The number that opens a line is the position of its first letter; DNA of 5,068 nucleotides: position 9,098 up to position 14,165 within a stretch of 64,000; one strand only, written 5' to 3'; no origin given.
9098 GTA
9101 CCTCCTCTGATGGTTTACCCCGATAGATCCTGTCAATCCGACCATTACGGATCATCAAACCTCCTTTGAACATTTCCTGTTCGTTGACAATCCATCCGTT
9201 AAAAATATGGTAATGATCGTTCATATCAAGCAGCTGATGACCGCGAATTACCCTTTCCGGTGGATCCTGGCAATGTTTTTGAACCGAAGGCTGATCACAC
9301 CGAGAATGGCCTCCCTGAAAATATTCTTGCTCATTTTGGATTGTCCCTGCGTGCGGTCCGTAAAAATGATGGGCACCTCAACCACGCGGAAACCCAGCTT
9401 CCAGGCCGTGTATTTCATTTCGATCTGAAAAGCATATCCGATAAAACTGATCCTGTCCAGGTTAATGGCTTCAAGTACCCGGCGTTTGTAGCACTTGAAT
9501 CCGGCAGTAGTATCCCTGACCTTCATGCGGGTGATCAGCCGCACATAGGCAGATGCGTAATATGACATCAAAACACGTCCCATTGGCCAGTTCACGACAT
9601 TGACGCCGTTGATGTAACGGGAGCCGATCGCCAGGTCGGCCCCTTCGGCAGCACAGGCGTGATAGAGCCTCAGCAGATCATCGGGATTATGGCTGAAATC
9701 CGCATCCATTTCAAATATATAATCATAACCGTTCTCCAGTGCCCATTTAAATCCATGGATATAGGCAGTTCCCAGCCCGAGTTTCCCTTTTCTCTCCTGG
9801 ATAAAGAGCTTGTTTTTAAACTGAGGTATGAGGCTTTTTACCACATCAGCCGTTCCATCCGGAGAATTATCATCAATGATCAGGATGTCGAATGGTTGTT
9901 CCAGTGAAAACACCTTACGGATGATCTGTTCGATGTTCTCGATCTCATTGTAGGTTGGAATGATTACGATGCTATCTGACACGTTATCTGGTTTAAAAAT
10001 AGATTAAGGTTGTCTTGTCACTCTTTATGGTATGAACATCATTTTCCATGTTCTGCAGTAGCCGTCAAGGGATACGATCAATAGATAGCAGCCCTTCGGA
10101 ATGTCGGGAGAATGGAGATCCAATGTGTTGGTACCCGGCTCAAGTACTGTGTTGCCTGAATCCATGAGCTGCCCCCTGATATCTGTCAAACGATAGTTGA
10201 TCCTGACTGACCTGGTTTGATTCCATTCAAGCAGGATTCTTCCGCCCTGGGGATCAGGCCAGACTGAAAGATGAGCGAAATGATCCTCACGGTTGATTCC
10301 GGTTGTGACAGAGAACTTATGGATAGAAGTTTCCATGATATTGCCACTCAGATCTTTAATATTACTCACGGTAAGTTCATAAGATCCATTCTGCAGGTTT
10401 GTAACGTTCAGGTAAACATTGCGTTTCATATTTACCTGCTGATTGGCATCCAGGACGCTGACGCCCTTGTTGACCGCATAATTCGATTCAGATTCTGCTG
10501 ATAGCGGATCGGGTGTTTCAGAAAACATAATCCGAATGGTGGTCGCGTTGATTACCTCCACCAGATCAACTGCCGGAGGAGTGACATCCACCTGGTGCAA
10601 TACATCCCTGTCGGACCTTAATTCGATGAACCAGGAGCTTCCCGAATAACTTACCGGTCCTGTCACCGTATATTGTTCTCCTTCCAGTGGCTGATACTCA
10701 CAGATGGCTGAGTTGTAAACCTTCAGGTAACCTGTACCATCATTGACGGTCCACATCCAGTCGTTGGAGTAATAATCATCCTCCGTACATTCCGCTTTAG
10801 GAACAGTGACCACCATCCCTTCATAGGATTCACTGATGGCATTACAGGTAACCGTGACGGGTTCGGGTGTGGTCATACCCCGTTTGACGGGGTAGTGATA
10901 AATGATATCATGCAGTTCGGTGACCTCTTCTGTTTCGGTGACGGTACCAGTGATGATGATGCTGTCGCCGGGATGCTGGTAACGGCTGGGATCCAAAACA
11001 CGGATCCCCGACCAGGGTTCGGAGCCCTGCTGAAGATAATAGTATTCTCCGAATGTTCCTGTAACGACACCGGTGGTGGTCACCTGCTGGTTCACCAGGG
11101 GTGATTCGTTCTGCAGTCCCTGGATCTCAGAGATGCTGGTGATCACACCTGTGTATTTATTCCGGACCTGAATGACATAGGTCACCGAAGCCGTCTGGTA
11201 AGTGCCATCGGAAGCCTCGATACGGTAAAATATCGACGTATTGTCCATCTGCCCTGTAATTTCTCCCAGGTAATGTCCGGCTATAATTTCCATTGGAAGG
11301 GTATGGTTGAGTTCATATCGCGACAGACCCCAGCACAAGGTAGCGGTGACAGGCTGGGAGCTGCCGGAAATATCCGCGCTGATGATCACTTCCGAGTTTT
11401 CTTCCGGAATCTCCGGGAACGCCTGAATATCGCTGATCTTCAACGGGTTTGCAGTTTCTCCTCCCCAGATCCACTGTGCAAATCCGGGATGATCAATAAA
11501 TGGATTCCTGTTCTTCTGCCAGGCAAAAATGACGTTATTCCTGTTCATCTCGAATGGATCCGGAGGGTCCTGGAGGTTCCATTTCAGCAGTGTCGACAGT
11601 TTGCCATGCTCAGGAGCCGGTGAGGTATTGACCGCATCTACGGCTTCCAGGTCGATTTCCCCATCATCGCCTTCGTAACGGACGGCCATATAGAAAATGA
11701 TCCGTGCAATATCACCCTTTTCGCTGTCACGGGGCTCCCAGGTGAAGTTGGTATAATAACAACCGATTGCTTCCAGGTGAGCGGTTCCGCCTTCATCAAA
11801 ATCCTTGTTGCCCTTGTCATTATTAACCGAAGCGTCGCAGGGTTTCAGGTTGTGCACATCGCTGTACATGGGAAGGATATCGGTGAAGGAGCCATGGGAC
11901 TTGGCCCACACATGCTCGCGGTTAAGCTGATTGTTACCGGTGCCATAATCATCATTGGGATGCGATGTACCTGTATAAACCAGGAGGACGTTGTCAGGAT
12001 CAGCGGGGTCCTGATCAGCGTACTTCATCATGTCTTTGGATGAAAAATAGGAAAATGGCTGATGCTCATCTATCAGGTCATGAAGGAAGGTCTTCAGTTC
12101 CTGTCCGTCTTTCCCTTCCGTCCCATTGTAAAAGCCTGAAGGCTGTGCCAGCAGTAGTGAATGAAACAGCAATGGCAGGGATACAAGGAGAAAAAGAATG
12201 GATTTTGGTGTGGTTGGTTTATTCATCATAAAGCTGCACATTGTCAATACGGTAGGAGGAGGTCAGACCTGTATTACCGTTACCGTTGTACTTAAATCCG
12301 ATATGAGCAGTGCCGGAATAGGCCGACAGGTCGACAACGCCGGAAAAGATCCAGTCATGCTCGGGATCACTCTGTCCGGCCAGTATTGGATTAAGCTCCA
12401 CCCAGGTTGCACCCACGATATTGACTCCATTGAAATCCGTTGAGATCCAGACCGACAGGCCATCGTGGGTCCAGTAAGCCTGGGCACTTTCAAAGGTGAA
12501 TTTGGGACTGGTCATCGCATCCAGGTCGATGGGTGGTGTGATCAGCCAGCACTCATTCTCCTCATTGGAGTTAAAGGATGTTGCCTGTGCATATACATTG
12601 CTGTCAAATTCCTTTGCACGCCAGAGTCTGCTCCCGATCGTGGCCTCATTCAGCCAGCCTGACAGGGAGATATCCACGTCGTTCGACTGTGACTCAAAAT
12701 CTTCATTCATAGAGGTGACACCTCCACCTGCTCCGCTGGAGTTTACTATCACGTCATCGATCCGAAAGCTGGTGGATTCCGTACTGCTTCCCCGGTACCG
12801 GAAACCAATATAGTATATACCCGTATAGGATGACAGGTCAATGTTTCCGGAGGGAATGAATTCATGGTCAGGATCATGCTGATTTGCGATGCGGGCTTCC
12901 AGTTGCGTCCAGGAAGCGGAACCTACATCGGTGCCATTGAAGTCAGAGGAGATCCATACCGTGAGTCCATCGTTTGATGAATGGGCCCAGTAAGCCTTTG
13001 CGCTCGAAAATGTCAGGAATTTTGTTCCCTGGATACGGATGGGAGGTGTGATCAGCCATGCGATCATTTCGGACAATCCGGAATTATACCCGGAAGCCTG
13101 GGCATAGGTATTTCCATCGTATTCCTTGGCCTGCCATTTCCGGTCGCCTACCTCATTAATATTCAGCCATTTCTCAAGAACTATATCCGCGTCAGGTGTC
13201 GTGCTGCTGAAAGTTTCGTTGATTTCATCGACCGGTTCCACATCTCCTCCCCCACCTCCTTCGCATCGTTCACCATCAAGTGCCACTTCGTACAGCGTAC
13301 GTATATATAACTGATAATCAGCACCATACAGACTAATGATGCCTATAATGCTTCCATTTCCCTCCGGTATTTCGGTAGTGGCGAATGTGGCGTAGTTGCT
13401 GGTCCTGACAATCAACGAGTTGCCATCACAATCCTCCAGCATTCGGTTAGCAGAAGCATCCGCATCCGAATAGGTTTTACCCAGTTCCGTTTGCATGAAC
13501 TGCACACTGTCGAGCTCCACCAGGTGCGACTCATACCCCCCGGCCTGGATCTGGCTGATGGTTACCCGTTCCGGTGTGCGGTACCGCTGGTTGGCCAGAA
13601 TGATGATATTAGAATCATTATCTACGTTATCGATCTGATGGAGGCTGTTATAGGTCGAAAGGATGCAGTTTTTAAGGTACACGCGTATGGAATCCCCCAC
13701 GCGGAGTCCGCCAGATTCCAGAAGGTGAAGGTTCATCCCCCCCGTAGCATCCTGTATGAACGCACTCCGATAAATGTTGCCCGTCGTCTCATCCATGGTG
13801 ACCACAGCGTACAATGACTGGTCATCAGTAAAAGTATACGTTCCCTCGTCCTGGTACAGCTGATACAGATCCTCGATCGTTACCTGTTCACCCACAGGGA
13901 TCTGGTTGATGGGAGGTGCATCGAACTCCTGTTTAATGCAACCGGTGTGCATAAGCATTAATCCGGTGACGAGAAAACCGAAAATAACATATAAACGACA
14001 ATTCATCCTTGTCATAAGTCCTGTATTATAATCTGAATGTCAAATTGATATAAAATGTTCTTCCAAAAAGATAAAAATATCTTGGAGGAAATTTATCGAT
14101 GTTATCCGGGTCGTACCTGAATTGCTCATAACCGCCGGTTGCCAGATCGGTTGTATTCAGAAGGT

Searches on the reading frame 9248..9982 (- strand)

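Call 35: search_protein_families(library=pfam, proteins=[window:9248-9982:-], max_evalue=0.0001)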
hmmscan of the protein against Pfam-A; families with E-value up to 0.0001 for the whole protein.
window:9248-9982:- (244 aa): 2 families
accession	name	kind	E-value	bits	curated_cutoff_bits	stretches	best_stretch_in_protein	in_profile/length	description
PF00535.33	Glycos_transf_2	-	1.5e-29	103.5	23.3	1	6-172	2-166/168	Glycosyl transferase family 2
PF10111.15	Glyco_tranf_2_2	-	6.6e-06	26.2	27.3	1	6-104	2-100/276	Glycosyltransferase like family 2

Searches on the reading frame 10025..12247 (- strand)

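Call 35: search_protein_families(library=pfam, proteins=[window:10025-12247:-], max_evalue=0.0001)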
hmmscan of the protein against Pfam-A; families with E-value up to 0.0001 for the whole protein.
window:10025-12247:- (740 aa): 2 families
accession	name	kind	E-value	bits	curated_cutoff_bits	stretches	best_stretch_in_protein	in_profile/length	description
PF04231.19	Endonuclease_1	-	1.6e-34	120.1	25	1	48-254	2-234/235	Endonuclease I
PF18962.6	Por_Secre_tail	-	7.3e-06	26.6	27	0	662-727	1-64/75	Secretion system C-terminal sorting domain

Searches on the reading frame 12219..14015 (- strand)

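Call 35: search_protein_families(library=pfam, proteins=[window:12219-14015:-], max_evalue=0.0001)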
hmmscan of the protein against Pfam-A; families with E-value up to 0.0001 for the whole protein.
window:12219-14015:- (598 aa): 2 families
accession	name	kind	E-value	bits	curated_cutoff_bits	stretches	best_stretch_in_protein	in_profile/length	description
PF18942.5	DUF5689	-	1.4e-45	156.3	28.6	1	43-242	2-215/217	Family of unknown function (DUF5689)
PF16409.10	DUF5017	-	2.6e-13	50.3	28.8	1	333-423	63-166/187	Domain of unknown function (DUF5017)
